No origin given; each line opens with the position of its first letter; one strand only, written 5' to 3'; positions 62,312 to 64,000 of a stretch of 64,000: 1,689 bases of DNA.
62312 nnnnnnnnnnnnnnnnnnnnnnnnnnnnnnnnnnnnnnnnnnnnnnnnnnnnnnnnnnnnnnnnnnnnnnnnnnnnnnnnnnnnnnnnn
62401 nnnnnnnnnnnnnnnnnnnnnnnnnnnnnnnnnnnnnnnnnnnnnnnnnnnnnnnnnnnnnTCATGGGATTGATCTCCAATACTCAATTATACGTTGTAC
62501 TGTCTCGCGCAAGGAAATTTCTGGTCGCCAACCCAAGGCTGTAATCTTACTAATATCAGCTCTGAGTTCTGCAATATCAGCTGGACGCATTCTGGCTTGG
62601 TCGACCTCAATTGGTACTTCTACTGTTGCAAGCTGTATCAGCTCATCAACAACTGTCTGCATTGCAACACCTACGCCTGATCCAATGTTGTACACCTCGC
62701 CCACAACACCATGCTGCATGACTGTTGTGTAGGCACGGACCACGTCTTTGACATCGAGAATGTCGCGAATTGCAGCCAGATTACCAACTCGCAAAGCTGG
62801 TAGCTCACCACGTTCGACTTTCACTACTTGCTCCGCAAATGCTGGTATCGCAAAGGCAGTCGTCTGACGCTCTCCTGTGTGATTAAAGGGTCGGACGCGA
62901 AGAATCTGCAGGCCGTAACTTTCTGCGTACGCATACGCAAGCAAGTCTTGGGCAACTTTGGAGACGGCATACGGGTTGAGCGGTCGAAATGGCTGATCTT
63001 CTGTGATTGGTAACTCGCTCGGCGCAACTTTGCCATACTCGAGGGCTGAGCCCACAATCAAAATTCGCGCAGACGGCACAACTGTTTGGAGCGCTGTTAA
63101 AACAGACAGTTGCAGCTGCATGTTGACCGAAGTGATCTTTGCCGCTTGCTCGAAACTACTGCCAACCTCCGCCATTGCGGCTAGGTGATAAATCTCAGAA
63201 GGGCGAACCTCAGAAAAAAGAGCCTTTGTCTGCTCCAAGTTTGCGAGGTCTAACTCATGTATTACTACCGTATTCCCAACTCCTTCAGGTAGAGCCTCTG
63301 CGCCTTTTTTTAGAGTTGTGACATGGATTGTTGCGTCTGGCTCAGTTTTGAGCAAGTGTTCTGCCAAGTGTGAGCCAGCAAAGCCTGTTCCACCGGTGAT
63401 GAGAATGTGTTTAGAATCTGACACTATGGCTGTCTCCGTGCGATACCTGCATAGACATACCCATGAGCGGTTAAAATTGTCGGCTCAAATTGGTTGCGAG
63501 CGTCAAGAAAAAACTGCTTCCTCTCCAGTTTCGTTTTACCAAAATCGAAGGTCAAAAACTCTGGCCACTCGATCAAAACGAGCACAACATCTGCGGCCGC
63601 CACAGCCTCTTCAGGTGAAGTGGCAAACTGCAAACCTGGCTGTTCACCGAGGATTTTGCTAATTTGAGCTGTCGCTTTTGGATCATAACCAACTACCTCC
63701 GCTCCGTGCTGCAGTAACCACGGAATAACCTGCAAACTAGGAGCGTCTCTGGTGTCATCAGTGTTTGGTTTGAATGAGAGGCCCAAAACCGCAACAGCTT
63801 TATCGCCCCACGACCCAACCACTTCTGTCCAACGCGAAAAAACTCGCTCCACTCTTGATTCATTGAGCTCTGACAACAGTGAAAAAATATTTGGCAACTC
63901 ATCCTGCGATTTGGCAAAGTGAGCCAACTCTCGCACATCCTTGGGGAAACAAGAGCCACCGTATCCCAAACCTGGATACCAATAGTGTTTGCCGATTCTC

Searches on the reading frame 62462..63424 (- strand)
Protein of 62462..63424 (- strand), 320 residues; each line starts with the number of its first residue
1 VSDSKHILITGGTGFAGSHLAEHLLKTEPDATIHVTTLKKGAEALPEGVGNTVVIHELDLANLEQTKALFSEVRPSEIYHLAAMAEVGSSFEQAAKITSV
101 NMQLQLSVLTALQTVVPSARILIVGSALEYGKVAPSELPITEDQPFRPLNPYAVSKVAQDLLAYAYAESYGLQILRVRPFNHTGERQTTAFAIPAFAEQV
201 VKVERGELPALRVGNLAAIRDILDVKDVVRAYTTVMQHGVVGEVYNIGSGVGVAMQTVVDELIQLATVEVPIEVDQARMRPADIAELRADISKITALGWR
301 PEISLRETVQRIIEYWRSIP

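Call 12: search_protein_families(library=pfam, proteins=[window:62462-63424:-], max_evalue=5)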
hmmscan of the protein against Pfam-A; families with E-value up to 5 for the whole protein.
window:62462-63424:- (320 aa): 9 families
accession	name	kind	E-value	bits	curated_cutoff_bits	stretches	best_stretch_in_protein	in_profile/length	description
PF16363.11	GDP_Man_Dehyd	-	7.7e-67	226.5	27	1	8-311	1-331/332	GDP-mannose 4,6 dehydratase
PF01370.27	Epimerase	-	1.5e-53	182.1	20.9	1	7-248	1-240/240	NAD dependent epimerase/dehydratase family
PF02719.21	Polysacc_synt_2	-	1.4e-08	34.7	20.2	1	7-270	1-251/293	Polysaccharide biosynthesis protein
PF07993.18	NAD_binding_4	-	2.9e-07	30.3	20.1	1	9-55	1-48/258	Male sterility protein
PF04321.23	RmlD_sub_bind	-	3.1e-07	30.2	27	1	6-158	2-131/287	RmlD substrate binding domain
PF01073.25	3Beta_HSD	-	1e-06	28.5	22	1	8-112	1-103/280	3-beta hydroxysteroid dehydrogenase/isomerase family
PF00106.31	adh_short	-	0.0026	17.7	26.6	1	5-74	1-72/195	short chain dehydrogenase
PF08659.16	KR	-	0.036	14.4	22.6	1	7-83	3-90/180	KR domain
PF13460.12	NAD_binding_10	-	0.055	13.8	27.2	1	11-186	1-150/184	NAD(P)H-binding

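Call 23: search_protein_families(library=ncbifam, proteins=[window:62462-63424:-], max_evalue=0.00001)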
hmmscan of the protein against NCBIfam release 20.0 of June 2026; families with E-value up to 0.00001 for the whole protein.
window:62462-63424:- (320 aa): 18 families
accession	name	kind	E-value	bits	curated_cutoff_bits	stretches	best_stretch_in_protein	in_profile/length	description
TIGR01181.1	dTDP_gluc_dehyt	equivalog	8.8e-42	143.3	365.1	1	7-316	2-311/321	dTDP-glucose 4,6-dehydratase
TIGR04180.1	EDH_00030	hypoth_equivalog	7.3e-41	140.2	475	1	7-303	1-296/297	NAD-dependent 4,6-dehydratase LegB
TIGR01179.1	galE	equivalog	9.8e-35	119.9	262.3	1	7-312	2-321/332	UDP-glucose 4-epimerase GalE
TIGR01472.1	gmd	equivalog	1e-30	107.1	415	1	6-314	2-336/342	GDP-mannose 4,6-dehydratase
NF007582.0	PRK10217.1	equivalog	1.2e-22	80.5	698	1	5-294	2-308/355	dTDP-glucose 4,6-dehydratase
NF007490.0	PRK10084.1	subfamily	2.2e-22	79.5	649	2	138-316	152-334/361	dTDP-glucose 4,6-dehydratase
NF047922.1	GDPFucSynFcl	equivalog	3.6e-20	72.6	500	1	56-314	35-299/308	GDP-L-fucose synthase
TIGR02197.1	heptose_epim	equivalog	2.5e-19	69.6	274.6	1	7-273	1-267/316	ADP-glyceromanno-heptose 6-epimerase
TIGR02622.1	CDP_4_6_dhtase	equivalog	2.1e-18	66.6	278.45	1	4-317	4-331/352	CDP-glucose 4,6-dehydratase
NF011728.1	PRK15181.1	equivalog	8.8e-17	61.1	760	1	5-315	16-336/348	Vi polysaccharide biosynthesis UDP-N-acetylglucosaminuronic acid C-4 epimerase TviC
NF007956.0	PRK10675.1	subfamily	1.1e-12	47.7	394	1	6-313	2-326/338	UDP-glucose 4-epimerase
NF043036.1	ErythonDh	equivalog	2.2e-12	46.8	325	1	6-167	2-164/321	D-erythronate dehydrogenase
TIGR03466.1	HpnA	hypoth_equivalog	1.4e-10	40.6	367.65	1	6-273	2-254/327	hopanoid-associated sugar epimerase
NF008360.0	PRK11150.1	equivalog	4.6e-10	39.2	452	1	7-298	2-287/310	ADP-glyceromanno-heptose 6-epimerase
NF008872.0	PRK11908.1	equivalog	7.6e-09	35.1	294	0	5-265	2-270/349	bifunctional UDP-4-keto-pentose/UDP-xylose synthase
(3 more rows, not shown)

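Call 62: search_solved_structures(query=window:62462-63424:-, max_evalue=1e-10)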
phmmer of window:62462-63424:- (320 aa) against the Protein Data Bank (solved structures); distinct sequences matched with E-value up to 1e-10: 82 (the best 60 are shown).
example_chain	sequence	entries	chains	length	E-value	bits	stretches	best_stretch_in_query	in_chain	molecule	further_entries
2pk3_A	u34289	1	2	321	1.2e-60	208.8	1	5-317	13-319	GDP-6-deoxy-D-lyxo-4-hexulose reductase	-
6x3b_A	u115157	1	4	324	8.2e-45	156.8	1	54-318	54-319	GDP-6-deoxy-D-mannose reductase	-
7us5_A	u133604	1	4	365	2e-31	112.9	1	5-318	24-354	GDP-D-GLYCERO-D-MANNO-HEPTOSE 4,6-DEHYDRATASE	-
2p5u_A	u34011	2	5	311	5.9e-31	111.4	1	6-318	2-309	UDP-glucose 4-epimerase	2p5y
4lw8_A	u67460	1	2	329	6.2e-28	101.4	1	4-320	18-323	Putative epimerase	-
4zrm_A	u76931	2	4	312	7.9e-28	101.1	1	5-318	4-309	UDP-glucose 4-epimerase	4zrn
1db3_A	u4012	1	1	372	1.3e-26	97.1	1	4-260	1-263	GDP-MANNOSE 4,6-DEHYDRATASE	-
6dnt_A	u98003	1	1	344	1.2e-24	90.7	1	4-310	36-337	NAD-dependent epimerase/dehydratase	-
2z1m_A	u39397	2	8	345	1.5e-24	90.3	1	4-313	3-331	GDP-D-mannose dehydratase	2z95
3vps_A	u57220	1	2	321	8.7e-24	87.8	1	6-318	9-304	NAD-dependent epimerase/dehydratase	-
1n7g_A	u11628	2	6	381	3.3e-23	85.9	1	5-313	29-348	GDP-D-mannose-4,6-dehydratase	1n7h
1rpn_A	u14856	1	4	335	5.5e-23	85.2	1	5-314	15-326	GDP-mannose 4,6-dehydratase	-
6gpk_A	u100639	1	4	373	2.2e-22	83.2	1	7-313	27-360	GDP-mannose 4,6 dehydratase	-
6gpj_A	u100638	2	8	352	2.4e-22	83.1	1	7-313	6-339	GDP-mannose 4,6 dehydratase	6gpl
5in4_A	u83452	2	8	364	2.7e-22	82.9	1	7-313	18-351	GDP-mannose 4,6 dehydratase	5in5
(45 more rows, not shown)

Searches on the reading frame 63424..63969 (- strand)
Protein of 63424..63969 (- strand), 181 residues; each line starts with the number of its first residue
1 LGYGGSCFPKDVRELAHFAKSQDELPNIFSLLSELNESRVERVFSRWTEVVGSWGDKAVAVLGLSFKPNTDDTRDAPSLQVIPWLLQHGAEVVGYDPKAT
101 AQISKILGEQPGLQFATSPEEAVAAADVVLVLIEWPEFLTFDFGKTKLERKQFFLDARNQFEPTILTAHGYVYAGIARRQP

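Call 12: search_protein_families(library=pfam, proteins=[window:63424-63969:-], max_evalue=5)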
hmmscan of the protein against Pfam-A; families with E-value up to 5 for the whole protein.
window:63424-63969:- (181 aa): 4 families
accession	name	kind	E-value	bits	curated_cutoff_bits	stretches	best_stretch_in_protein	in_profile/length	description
PF03720.21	UDPG_MGDP_dh_C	-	1.3e-25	90.2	30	1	60-162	1-102/103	UDP-glucose/GDP-mannose dehydrogenase family, UDP binding domain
PF00984.24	UDPG_MGDP_dh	-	2.2e-06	28.1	25.4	1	1-37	57-93/94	UDP-glucose/GDP-mannose dehydrogenase family, central domain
PF13380.12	CoA_binding_2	-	0.0017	19.3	22.8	1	57-131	1-64/116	CoA binding domain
PF03446.21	NAD_binding_2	-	0.033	14.6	21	1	85-134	18-64/161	NAD binding domain of 6-phosphogluconate dehydrogenase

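Call 23: search_protein_families(library=ncbifam, proteins=[window:63424-63969:-], max_evalue=0.00001)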
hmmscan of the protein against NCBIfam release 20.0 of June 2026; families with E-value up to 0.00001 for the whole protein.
window:63424-63969:- (181 aa): 5 families
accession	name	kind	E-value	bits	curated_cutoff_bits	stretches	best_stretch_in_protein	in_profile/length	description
NF047673.2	TeichurnBiosyTuaD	equivalog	1.7e-39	136.2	700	1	1-178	255-431/439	UDP-glucose 6-dehydrogenase TuaD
TIGR03026.1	NDP-sugDHase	subfamily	1.8e-35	122.5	189.8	1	1-159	258-413/413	nucleotide sugar dehydrogenase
NF041297.1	UDPGDh_AglM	equivalog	5.9e-34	117.7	670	1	1-162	262-418/429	UDP-glucose 6-dehydrogenase AglM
NF040825.1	UDPMaNacDH_Arch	equivalog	4.6e-12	45.5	750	1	1-178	252-415/418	UDP-N-acetyl-D-mannosamine dehydrogenase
NF008286.0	PRK11064.1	equivalog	5.8e-09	35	459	1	56-144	320-405/420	UDP-N-acetyl-D-mannosamine dehydrogenase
